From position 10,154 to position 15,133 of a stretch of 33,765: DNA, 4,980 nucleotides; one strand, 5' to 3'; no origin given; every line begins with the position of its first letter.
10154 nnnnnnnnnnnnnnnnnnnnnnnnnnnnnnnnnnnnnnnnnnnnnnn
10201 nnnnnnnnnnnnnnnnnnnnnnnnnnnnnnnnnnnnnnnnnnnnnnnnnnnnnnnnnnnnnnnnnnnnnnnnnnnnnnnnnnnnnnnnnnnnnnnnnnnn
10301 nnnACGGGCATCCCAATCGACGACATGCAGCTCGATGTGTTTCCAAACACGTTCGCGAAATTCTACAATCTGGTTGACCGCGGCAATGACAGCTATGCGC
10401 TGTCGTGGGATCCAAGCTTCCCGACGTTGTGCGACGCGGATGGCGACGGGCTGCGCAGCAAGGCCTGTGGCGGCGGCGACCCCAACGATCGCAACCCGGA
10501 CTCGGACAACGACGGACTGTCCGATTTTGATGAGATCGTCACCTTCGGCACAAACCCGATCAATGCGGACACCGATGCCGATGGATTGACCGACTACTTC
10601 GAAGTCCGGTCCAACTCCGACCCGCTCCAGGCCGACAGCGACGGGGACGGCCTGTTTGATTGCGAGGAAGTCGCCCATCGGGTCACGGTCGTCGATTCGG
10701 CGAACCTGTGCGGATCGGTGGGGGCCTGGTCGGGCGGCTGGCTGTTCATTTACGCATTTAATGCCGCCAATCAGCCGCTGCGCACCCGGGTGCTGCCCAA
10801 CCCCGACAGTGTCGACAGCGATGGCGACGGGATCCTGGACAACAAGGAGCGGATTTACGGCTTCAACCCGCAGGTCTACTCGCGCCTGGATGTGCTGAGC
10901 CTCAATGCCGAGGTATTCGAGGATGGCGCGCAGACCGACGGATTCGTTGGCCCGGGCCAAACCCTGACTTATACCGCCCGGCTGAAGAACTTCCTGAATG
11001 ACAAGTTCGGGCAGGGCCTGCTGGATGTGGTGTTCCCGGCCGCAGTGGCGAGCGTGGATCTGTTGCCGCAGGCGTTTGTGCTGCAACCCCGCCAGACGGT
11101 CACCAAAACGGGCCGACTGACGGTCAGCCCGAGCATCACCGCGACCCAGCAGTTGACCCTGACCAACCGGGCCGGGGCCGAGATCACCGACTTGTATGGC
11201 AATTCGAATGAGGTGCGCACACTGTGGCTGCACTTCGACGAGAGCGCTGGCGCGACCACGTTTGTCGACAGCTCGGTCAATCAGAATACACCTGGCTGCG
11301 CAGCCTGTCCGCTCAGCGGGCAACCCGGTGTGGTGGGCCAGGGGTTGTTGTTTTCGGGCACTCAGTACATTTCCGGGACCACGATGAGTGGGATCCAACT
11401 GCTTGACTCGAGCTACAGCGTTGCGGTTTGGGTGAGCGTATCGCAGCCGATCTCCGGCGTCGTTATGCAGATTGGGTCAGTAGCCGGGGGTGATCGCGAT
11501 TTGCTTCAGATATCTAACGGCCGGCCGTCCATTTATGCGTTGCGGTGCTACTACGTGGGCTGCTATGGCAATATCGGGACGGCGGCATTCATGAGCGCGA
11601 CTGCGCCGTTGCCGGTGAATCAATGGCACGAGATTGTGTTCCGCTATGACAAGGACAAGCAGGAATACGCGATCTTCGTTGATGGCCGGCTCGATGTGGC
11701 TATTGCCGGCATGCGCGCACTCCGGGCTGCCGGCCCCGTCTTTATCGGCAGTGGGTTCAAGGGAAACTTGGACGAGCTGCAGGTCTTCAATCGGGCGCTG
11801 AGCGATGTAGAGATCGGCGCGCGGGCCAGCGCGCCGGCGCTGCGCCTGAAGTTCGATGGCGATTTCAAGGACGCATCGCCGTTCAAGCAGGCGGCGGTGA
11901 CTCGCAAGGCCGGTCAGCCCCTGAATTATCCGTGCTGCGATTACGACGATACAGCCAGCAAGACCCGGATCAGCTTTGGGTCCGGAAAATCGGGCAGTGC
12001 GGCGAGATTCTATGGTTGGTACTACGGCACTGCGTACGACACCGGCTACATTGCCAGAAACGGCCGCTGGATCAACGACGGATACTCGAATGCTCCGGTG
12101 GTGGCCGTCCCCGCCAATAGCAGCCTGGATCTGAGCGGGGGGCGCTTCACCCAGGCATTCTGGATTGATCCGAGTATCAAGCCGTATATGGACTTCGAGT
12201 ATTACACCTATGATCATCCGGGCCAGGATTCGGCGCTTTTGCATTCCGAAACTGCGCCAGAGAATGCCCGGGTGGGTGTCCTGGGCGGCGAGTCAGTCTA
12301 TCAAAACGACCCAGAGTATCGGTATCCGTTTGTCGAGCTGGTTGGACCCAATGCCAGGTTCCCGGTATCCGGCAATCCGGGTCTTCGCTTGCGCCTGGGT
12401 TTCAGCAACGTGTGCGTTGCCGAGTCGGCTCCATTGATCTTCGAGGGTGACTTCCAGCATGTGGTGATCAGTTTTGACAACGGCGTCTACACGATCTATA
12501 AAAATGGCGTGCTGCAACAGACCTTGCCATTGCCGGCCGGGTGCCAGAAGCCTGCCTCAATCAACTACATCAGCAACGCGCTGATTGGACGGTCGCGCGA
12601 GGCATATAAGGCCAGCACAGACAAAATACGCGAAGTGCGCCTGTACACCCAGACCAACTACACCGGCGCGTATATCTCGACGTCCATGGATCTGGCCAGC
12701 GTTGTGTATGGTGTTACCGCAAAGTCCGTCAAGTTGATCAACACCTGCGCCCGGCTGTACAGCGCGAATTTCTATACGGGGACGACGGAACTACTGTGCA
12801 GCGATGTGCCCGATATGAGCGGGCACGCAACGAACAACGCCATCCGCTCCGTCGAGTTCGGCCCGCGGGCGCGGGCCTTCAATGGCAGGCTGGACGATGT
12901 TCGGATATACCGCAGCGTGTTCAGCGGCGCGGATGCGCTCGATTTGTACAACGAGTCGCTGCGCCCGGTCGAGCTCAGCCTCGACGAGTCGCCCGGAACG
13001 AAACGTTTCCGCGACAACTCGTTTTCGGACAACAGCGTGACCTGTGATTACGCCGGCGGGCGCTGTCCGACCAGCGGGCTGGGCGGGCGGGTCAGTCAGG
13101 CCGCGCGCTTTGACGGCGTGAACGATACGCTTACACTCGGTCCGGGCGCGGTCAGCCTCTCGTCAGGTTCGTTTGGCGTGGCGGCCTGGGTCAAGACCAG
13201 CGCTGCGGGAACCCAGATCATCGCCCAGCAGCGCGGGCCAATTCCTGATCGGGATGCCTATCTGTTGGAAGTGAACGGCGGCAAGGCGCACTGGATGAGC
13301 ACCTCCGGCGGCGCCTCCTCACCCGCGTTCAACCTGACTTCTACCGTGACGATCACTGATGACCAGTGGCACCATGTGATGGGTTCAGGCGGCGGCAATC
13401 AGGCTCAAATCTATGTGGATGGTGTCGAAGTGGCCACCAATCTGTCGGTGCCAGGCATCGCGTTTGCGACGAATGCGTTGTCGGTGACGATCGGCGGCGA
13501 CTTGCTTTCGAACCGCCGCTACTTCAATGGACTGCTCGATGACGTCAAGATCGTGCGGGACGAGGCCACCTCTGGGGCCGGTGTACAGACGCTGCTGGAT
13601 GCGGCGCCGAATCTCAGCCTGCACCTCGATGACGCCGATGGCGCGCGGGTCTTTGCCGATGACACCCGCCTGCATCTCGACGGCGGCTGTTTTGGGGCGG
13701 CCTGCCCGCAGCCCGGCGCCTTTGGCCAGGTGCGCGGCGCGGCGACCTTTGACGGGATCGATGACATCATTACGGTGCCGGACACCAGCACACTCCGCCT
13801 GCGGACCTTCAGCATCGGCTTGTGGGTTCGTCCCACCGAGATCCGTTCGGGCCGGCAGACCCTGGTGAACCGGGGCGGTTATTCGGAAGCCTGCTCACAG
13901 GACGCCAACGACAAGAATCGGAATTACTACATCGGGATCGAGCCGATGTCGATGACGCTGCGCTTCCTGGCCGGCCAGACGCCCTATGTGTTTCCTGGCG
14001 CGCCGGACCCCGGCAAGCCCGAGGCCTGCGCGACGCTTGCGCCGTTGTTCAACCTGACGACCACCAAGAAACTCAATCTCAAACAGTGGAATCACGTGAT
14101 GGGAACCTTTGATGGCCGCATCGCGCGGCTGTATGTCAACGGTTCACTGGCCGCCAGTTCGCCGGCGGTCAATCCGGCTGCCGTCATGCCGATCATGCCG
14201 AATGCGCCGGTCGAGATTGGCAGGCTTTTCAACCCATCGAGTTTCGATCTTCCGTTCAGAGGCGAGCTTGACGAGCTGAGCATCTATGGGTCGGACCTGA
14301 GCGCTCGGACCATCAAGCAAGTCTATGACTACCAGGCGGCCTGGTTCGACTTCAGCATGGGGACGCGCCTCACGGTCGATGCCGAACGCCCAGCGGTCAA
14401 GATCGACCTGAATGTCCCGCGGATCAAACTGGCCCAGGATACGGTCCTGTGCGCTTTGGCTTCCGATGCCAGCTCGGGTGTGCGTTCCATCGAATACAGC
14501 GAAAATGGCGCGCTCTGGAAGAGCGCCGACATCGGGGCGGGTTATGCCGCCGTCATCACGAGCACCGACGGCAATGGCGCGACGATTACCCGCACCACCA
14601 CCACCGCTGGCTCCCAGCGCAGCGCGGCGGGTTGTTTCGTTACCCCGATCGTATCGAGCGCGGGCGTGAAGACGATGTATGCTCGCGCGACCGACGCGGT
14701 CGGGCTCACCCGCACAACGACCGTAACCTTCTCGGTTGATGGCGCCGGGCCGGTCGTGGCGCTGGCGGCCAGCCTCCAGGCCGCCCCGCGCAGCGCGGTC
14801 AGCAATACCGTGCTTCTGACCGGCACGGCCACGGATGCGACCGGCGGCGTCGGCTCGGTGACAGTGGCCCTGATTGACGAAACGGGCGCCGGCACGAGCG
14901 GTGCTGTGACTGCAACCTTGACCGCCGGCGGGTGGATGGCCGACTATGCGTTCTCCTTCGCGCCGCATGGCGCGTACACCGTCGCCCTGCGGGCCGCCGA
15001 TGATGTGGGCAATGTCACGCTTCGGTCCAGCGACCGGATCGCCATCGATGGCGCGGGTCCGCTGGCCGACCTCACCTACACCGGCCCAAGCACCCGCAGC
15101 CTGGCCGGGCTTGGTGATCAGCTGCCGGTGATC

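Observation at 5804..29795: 24-kb translationally overlapped operon encoding two giant mosaic surface proteins (~5,054 aa and 2,944 aa)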

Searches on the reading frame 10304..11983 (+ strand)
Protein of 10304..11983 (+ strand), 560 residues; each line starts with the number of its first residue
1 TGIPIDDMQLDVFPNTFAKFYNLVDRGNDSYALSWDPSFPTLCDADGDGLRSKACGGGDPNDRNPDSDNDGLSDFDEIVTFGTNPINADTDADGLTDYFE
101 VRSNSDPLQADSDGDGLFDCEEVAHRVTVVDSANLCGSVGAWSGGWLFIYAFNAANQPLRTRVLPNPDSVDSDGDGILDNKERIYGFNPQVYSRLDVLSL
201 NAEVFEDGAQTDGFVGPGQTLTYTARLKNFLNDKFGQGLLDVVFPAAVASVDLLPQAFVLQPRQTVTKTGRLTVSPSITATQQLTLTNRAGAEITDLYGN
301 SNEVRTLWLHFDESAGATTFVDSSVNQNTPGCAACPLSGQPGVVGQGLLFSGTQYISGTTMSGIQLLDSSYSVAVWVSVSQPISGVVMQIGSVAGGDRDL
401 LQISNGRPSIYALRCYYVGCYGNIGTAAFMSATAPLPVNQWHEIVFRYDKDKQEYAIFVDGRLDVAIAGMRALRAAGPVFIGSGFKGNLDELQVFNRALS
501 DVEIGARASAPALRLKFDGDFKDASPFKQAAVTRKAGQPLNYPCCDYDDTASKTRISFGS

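Call 12: search_protein_families(library=pfam, proteins=[window:10304-11983:+], max_evalue=0.1)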
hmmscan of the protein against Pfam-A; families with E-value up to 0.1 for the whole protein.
window:10304-11983:+ (560 aa): 3 families
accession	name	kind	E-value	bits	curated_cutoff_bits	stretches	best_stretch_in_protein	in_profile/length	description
PF18884.5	TSP3_bac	-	5.9e-18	64.8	25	3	66-88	1-22/22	Bacterial TSP3 repeat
PF13385.13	Laminin_G_3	-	1.9e-14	54.5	27.6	1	363-504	11-150/151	Concanavalin A-like lectin/glucanases superfamily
PF02973.23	Sialidase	-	0.077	12.9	26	0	484-507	161-184/189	Sialidase, N-terminal domain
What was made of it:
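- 10439..10933 (+): ORF1 aa 1546-1710: second TSP3 (Ca2+-binding) array. TSP3_bac 64.8 bits (call 12).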

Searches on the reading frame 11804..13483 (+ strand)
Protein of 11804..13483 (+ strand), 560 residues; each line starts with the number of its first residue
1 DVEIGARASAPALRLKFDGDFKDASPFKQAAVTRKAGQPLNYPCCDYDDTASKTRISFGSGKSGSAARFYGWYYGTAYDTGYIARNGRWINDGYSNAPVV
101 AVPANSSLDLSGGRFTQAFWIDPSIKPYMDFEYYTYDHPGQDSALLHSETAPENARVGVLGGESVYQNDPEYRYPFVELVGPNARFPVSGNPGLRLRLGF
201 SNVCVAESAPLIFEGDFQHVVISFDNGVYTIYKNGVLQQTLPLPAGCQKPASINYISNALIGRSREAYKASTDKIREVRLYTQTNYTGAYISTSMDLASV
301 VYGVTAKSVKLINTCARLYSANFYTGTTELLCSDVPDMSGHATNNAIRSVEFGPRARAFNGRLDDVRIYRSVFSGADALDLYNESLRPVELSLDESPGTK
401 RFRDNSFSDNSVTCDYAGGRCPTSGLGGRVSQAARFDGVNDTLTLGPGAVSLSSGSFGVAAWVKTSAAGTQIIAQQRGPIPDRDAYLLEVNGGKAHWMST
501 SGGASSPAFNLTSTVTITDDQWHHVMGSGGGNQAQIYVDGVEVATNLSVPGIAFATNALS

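Call 12: search_protein_families(library=pfam, proteins=[window:11804-13483:+], max_evalue=0.1)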
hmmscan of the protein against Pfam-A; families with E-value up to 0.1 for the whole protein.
window:11804-13483:+ (560 aa): 3 families
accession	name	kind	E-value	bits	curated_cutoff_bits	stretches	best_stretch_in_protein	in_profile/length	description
PF13385.13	Laminin_G_3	-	5.5e-29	101.7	27.6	2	437-555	1-114/151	Concanavalin A-like lectin/glucanases superfamily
PF02210.31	Laminin_G_2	-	0.0037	18.2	22.9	1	484-545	19-78/126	Laminin G domain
PF00054.30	Laminin_G_1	-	0.0096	16.6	24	1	478-545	14-78/131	Laminin G domain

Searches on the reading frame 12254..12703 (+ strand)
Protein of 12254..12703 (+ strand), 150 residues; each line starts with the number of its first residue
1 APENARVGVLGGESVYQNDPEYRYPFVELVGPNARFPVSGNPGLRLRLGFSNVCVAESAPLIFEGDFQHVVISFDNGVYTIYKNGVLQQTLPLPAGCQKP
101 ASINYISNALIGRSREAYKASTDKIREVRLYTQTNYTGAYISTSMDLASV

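Call 71: search_protein_families(library=pfam, proteins=[window:12254-12703:+], max_evalue=10)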
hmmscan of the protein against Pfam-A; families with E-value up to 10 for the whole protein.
window:12254-12703:+ (150 aa): 1 family
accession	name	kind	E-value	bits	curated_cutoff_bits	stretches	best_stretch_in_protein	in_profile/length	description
PF13385.13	Laminin_G_3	-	7.4e-07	29.9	27.6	1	43-133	55-143/151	Concanavalin A-like lectin/glucanases superfamily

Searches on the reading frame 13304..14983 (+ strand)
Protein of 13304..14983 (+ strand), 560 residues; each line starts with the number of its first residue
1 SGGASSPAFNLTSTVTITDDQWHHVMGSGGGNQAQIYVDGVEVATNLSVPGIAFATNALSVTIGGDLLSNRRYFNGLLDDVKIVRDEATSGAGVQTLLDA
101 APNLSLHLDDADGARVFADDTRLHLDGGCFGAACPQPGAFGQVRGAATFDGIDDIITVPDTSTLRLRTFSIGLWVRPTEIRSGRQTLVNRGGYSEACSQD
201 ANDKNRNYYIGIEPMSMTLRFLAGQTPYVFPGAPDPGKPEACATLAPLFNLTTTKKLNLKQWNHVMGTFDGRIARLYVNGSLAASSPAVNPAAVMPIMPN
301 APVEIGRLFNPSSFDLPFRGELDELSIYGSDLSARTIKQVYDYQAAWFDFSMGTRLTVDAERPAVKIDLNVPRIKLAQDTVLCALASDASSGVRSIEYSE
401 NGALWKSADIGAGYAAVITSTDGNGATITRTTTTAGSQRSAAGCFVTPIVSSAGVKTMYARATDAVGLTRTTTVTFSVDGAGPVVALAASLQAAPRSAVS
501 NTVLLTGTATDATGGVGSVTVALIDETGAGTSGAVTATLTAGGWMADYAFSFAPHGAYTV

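Call 12: search_protein_families(library=pfam, proteins=[window:13304-14983:+], max_evalue=0.1)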
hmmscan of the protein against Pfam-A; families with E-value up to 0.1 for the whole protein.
window:13304-14983:+ (560 aa): 3 families
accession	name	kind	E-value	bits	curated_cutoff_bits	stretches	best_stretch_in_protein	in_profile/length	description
PF13385.13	Laminin_G_3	-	4e-37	128.1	27.6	2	151-337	2-150/151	Concanavalin A-like lectin/glucanases superfamily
PF02210.31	Laminin_G_2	-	5.4e-08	33.8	22.9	1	12-83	45-123/126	Laminin G domain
PF00054.30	Laminin_G_1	-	0.085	13.5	24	0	10-49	43-82/131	Laminin G domain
